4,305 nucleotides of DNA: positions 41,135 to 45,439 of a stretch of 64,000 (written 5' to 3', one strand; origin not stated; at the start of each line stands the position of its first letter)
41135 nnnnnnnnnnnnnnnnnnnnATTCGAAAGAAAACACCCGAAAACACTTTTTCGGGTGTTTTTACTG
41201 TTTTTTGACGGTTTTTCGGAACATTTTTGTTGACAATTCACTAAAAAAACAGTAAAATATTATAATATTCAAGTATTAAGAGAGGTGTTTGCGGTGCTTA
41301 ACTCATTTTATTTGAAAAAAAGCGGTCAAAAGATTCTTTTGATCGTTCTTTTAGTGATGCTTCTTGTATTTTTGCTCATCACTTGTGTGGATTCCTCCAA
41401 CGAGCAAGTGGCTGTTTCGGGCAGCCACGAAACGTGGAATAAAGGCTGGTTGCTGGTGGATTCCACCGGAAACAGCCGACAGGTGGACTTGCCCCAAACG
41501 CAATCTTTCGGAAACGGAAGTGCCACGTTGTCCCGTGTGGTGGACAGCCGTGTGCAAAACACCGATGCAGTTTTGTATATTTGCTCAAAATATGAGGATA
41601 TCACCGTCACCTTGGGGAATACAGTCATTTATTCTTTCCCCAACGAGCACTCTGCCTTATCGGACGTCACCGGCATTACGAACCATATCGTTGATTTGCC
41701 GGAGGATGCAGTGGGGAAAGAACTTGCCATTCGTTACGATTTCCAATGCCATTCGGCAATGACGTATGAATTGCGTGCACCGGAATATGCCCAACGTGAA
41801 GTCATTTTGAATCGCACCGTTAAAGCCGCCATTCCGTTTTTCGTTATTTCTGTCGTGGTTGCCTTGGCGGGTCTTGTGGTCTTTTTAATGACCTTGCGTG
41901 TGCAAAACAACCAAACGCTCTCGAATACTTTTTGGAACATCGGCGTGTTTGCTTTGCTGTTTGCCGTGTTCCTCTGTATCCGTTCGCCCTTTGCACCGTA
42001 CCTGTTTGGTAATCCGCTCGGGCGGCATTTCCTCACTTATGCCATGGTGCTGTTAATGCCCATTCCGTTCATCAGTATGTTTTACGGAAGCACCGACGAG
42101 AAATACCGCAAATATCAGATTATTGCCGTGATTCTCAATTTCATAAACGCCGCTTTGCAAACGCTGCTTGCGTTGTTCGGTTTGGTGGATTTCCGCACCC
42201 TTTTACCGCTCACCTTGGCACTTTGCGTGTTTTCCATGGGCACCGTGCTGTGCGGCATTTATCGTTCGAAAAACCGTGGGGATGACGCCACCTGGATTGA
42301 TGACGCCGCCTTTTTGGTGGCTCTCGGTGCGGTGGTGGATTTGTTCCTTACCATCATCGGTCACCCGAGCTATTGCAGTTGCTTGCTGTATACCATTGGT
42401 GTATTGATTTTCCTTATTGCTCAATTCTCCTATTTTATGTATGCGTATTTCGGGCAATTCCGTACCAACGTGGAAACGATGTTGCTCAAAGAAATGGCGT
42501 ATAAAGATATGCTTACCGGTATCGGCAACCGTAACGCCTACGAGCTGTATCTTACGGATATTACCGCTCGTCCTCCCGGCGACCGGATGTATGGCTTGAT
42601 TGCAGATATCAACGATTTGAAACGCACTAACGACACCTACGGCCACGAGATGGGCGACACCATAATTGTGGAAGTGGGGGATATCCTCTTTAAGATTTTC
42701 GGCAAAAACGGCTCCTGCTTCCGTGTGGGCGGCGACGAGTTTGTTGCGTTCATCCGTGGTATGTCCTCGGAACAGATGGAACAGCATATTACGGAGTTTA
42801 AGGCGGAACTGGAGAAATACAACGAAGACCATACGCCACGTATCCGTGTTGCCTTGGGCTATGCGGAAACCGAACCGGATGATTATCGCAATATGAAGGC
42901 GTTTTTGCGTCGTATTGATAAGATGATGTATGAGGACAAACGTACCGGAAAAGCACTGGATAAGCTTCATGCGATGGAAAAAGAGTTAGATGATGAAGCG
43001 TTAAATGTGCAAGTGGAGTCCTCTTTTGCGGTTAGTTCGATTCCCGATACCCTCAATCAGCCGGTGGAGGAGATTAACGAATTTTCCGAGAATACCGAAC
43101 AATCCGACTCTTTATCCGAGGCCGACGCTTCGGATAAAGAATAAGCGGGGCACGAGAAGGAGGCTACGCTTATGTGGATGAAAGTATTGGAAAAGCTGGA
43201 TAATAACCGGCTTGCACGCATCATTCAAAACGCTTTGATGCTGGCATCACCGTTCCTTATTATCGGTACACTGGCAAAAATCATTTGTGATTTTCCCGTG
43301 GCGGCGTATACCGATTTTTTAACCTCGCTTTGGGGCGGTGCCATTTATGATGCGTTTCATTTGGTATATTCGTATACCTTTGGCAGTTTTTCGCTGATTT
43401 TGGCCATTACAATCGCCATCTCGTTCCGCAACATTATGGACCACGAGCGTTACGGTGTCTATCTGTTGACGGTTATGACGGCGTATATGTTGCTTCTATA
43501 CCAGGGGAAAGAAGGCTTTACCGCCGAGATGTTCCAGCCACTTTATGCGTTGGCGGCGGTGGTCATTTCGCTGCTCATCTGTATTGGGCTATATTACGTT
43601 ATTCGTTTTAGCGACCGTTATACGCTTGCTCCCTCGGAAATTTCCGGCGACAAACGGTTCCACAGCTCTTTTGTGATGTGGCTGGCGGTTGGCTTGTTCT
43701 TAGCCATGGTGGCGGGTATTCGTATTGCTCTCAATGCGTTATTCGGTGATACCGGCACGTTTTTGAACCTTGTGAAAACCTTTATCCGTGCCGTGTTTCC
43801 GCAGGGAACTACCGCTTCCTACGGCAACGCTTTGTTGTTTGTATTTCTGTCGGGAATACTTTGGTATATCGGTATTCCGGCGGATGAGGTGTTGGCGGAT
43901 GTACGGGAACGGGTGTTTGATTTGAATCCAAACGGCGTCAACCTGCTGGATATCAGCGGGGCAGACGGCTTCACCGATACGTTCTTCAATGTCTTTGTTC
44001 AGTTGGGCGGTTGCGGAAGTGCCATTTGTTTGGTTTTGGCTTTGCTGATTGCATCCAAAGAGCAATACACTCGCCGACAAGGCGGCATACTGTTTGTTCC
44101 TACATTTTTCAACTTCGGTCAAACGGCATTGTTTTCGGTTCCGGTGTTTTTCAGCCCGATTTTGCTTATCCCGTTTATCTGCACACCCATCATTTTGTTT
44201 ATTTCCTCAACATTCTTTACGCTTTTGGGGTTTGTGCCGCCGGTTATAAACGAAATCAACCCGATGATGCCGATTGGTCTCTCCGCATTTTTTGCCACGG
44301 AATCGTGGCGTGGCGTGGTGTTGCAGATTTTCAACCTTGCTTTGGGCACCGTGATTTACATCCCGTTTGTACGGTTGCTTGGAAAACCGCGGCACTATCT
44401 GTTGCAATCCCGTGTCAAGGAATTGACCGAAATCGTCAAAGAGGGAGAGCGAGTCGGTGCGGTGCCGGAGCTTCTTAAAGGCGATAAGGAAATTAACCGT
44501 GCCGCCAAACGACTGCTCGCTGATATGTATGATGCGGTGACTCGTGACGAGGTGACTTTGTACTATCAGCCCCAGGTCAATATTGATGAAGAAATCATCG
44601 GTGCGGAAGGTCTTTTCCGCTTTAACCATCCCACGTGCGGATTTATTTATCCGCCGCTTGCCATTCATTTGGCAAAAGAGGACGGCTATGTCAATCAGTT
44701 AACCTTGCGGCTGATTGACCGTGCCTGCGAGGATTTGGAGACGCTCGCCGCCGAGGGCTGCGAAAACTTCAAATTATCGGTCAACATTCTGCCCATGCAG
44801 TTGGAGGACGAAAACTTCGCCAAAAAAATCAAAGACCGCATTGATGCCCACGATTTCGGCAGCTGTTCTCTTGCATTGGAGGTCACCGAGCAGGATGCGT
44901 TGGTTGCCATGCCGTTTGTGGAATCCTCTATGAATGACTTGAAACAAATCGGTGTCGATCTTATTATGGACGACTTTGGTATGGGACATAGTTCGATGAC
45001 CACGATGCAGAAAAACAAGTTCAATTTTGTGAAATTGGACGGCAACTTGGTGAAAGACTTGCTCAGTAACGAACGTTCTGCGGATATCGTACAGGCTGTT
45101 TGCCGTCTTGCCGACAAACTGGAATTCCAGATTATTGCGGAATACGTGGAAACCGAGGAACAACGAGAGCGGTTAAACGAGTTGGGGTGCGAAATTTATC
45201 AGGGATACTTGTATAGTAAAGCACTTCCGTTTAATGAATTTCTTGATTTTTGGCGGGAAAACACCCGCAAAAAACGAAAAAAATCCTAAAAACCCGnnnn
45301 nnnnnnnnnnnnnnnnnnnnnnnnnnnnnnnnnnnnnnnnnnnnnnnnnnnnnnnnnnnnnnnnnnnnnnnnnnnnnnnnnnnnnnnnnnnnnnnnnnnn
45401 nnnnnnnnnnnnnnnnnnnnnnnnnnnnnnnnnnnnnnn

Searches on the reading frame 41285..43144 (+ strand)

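Call 11: search_protein_families(library=pfam, proteins=[window:41285-43144:+], max_evalue=0.001)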
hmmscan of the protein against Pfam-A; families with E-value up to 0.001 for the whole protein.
window:41285-43144:+ (619 aa): 1 family
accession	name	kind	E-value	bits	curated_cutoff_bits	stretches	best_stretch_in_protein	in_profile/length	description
PF00990.26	GGDEF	-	1.2e-25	90.6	23.8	1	405-556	1-159/161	Diguanylate cyclase, GGDEF domain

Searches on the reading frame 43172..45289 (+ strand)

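Call 11: search_protein_families(library=pfam, proteins=[window:43172-45289:+], max_evalue=0.001)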
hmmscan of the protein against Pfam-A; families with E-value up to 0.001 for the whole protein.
window:43172-45289:+ (705 aa): 2 families
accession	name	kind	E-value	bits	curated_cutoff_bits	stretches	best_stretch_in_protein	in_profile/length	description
PF00563.25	EAL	-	2.8e-57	194.2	31.3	1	452-683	4-235/236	EAL domain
PF02378.23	PTS_EIIC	-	2.4e-07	30.6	30.7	1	20-339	2-319/319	Phosphotransferase system, EIIC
